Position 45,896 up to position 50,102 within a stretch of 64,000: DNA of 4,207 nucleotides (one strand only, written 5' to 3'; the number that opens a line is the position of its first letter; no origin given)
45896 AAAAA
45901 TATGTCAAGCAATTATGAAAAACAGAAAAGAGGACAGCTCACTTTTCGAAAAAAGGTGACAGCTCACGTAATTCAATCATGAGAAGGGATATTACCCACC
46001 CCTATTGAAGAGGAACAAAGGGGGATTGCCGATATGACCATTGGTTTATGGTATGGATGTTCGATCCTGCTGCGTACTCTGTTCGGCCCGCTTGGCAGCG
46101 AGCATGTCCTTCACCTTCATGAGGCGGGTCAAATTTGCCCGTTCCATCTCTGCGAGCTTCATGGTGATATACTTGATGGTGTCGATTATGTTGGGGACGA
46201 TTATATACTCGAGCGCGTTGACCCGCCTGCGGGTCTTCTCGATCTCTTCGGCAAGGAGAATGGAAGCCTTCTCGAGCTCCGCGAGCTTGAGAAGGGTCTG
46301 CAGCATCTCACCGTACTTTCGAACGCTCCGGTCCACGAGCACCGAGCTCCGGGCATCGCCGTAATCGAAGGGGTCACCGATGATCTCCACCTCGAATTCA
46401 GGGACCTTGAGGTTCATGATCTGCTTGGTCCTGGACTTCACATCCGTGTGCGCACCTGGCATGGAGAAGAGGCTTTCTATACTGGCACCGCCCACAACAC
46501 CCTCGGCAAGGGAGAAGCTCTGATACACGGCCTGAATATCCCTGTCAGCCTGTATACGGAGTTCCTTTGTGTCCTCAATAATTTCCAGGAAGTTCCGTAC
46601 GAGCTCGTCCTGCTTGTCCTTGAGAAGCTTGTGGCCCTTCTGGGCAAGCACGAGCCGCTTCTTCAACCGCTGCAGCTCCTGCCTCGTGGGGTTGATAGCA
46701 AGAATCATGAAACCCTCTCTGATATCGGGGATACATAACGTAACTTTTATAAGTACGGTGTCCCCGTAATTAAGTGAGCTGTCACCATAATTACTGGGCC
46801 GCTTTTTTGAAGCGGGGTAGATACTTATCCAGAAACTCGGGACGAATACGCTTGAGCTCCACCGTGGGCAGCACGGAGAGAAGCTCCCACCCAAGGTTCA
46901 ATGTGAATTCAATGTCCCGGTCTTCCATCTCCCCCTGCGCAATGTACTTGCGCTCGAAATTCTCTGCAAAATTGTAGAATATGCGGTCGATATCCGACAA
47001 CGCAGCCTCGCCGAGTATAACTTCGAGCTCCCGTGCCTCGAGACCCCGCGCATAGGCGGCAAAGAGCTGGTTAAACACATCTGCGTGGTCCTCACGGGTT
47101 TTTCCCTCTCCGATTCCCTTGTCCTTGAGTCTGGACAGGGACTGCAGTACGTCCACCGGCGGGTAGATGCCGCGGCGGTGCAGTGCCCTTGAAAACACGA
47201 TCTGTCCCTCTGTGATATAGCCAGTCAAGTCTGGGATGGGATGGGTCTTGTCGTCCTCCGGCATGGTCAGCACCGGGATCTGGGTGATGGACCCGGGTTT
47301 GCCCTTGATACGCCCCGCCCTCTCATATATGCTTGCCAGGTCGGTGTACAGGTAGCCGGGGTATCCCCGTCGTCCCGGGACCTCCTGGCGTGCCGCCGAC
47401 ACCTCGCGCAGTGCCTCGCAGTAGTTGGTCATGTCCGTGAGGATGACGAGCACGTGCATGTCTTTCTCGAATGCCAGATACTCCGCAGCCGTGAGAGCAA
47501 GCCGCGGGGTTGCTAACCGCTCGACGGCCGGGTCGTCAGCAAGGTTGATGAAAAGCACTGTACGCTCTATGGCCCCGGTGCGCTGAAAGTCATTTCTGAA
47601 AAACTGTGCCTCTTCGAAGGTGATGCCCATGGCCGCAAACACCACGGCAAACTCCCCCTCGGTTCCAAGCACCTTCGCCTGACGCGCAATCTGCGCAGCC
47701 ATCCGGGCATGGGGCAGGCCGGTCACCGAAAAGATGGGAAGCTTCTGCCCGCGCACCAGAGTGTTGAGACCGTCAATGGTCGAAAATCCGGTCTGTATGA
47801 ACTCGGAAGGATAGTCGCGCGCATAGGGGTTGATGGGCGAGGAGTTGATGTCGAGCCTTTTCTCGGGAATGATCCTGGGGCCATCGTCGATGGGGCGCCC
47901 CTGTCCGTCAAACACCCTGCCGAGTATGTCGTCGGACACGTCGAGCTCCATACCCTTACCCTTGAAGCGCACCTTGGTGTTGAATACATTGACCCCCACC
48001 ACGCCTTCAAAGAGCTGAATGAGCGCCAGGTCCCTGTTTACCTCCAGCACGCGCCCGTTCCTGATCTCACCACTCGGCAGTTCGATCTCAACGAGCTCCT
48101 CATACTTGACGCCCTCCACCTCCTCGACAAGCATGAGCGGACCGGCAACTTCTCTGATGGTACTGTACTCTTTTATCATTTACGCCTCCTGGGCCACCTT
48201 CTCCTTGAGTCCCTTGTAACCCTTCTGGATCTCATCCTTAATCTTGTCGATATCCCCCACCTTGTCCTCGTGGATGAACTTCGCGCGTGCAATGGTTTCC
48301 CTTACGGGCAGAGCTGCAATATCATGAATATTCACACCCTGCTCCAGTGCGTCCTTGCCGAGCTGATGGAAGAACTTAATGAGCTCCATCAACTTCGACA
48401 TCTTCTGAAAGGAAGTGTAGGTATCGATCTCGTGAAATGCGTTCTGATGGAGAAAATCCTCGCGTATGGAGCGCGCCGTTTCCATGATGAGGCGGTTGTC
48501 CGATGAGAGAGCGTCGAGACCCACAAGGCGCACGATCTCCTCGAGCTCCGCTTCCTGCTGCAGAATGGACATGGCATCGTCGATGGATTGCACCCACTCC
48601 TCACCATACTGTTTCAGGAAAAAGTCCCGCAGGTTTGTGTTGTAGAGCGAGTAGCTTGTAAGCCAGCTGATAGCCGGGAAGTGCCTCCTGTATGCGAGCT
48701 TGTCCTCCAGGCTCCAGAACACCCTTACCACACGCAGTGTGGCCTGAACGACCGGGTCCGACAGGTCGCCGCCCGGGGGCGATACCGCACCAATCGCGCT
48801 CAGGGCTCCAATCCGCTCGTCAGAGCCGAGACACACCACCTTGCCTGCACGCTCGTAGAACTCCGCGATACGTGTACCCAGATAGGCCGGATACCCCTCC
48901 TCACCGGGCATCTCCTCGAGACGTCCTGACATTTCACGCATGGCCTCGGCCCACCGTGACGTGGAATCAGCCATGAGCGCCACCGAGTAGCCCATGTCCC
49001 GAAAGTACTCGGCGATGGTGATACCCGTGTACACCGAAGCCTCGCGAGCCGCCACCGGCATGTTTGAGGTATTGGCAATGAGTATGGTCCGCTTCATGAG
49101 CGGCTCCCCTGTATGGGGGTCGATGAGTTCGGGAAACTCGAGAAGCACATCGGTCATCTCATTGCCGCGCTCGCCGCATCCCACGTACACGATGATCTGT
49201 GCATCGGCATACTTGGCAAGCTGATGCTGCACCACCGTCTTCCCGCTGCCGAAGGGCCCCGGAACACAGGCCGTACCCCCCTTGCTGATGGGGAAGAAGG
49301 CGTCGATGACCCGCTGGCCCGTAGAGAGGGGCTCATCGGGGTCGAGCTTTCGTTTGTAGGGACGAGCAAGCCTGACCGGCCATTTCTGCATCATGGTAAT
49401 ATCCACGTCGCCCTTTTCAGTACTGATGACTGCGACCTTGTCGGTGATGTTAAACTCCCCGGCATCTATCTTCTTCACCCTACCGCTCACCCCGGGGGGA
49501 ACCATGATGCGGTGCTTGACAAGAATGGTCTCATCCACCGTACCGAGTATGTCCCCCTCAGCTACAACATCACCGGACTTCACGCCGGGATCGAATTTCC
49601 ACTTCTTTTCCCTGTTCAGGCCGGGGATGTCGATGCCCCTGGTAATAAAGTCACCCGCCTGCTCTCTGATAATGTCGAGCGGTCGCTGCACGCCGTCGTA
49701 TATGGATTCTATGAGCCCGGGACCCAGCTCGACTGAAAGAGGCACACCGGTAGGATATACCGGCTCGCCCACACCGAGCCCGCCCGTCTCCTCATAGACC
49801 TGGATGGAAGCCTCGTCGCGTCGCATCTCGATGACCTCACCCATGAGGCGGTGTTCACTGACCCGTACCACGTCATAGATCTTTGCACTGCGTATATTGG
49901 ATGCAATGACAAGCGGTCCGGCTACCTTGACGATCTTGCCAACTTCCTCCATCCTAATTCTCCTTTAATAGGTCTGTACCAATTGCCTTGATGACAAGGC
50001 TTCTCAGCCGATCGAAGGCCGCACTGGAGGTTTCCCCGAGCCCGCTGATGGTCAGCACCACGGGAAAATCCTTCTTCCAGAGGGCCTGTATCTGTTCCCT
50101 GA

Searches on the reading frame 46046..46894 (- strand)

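Call 86: search_protein_families(library=pfam, proteins=[window:46046-46894:-], max_evalue=0.00001)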
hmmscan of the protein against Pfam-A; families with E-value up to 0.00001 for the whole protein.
window:46046-46894:- (282 aa): 1 family
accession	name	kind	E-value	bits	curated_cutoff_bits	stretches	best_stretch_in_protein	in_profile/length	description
PF01813.22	ATP-synt_D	-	7.1e-55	186.4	25.7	1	73-263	1-196/196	ATP synthase subunit D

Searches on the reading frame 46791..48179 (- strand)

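Call 86: search_protein_families(library=pfam, proteins=[window:46791-48179:-], max_evalue=0.00001)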
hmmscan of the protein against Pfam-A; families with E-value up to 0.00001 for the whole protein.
window:46791-48179:- (462 aa): 3 families
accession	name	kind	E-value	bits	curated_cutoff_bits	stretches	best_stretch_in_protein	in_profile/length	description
PF00006.31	ATP-synt_ab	-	9.6e-78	261.1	29.5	1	131-349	1-213/213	ATP synthase alpha/beta family, nucleotide-binding domain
PF22919.1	ATP-synt_VA_C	-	1.5e-28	99.3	24.7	1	354-453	1-100/101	C-terminal domain of V and A type ATP synthase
PF02874.29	ATP-synt_ab_N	-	2.6e-08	34.7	20.9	1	9-74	2-69/69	ATP synthase alpha/beta family, beta-barrel domain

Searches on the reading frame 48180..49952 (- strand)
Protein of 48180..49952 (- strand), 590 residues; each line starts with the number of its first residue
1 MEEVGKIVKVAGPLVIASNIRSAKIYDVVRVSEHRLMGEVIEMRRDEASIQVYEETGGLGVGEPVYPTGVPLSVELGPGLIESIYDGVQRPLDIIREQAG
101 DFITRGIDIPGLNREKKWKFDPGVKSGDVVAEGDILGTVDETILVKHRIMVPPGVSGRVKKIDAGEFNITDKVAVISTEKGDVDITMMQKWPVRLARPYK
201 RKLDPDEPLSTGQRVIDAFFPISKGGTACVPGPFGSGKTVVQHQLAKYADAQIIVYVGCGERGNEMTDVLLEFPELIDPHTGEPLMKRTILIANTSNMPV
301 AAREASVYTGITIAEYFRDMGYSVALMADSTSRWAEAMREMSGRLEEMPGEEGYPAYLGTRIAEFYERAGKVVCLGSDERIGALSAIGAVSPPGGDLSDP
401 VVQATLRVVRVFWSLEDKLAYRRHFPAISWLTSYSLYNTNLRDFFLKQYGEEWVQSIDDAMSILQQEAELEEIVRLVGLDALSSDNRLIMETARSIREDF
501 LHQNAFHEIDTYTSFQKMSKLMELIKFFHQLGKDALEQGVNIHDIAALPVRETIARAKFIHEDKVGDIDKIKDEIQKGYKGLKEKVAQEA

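Call 86: search_protein_families(library=pfam, proteins=[window:48180-49952:-], max_evalue=0.00001)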
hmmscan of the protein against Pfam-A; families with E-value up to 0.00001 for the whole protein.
window:48180-49952:- (590 aa): 4 families
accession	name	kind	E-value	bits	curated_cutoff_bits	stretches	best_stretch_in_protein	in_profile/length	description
PF00006.31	ATP-synt_ab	-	2.9e-72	243.2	29.5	1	212-435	1-213/213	ATP synthase alpha/beta family, nucleotide-binding domain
PF16886.11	ATP-synt_ab_Xtn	-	1.5e-32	111.7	25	1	110-194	2-88/88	ATPsynthase alpha/beta subunit barrel-sandwich domain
PF22919.1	ATP-synt_VA_C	-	2.9e-22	79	24.7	1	447-539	6-95/101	C-terminal domain of V and A type ATP synthase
PF02874.29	ATP-synt_ab_N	-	6.5e-13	49.4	20.9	1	7-69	1-69/69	ATP synthase alpha/beta family, beta-barrel domain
